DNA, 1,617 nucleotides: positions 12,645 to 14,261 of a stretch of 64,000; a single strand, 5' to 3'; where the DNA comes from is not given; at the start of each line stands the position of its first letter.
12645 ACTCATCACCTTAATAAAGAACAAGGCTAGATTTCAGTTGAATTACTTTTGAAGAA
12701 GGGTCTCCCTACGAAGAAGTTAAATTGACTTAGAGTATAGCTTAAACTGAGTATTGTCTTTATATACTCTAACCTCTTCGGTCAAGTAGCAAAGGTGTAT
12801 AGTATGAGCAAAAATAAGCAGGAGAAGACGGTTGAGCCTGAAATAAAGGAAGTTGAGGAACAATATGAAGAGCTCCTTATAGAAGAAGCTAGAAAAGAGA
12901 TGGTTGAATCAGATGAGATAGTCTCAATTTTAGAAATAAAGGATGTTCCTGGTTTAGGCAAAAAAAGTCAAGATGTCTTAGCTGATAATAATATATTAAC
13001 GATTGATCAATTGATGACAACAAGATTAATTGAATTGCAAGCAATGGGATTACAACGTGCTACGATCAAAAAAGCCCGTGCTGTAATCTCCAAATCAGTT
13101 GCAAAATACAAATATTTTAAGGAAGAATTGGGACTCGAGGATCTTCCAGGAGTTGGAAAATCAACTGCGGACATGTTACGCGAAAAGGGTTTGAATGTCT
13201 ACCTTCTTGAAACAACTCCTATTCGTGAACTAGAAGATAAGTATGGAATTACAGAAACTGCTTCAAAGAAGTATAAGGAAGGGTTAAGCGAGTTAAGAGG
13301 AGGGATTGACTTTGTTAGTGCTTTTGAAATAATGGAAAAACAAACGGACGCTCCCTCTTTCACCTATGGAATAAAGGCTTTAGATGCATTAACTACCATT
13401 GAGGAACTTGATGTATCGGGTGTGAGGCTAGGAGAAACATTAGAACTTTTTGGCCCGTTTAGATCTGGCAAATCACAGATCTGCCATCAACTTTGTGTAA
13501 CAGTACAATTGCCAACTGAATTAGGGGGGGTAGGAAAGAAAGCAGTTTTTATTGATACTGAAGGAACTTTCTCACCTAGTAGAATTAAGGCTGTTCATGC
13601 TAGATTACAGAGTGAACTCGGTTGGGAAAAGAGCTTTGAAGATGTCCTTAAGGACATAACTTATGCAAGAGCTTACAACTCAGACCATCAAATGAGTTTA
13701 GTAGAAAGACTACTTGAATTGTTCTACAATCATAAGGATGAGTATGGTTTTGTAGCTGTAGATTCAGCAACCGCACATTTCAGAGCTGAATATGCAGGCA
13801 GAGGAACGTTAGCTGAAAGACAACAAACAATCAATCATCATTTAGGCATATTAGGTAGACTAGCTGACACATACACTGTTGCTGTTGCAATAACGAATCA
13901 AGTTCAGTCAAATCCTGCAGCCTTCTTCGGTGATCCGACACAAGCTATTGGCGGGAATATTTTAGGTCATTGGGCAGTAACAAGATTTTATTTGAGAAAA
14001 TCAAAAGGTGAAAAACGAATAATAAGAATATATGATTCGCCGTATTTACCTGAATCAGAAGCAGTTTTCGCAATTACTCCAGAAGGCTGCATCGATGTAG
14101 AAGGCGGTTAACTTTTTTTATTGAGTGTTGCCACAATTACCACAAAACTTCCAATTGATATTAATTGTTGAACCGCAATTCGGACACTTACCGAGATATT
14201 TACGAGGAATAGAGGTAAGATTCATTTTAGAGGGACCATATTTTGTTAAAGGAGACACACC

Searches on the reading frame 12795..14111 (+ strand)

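Call 36: search_protein_families(library=pfam, proteins=[window:12795-14111:+], max_evalue=0.001)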
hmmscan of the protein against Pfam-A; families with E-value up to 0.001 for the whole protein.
window:12795-14111:+ (438 aa): 5 families
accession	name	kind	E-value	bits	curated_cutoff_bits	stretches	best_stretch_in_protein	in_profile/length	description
PF08423.17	Rad51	-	4.5e-76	255.8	22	1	202-434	15-243/244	Rad51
PF21999.2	IMS_HHH_1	-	1.3e-07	32.4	27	0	49-83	1-35/53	DNA polymerase-iota, thumb domain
PF11798.14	IMS_HHH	-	1.1e-06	29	24.4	0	46-67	11-32/32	IMS family HHH motif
PF00154.27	RecA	-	1e-05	25.6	27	0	204-266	43-99/262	recA bacterial DNA recombination protein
PF00633.29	HHH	-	0.00082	19.6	24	0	114-129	13-28/30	Helix-hairpin-helix motif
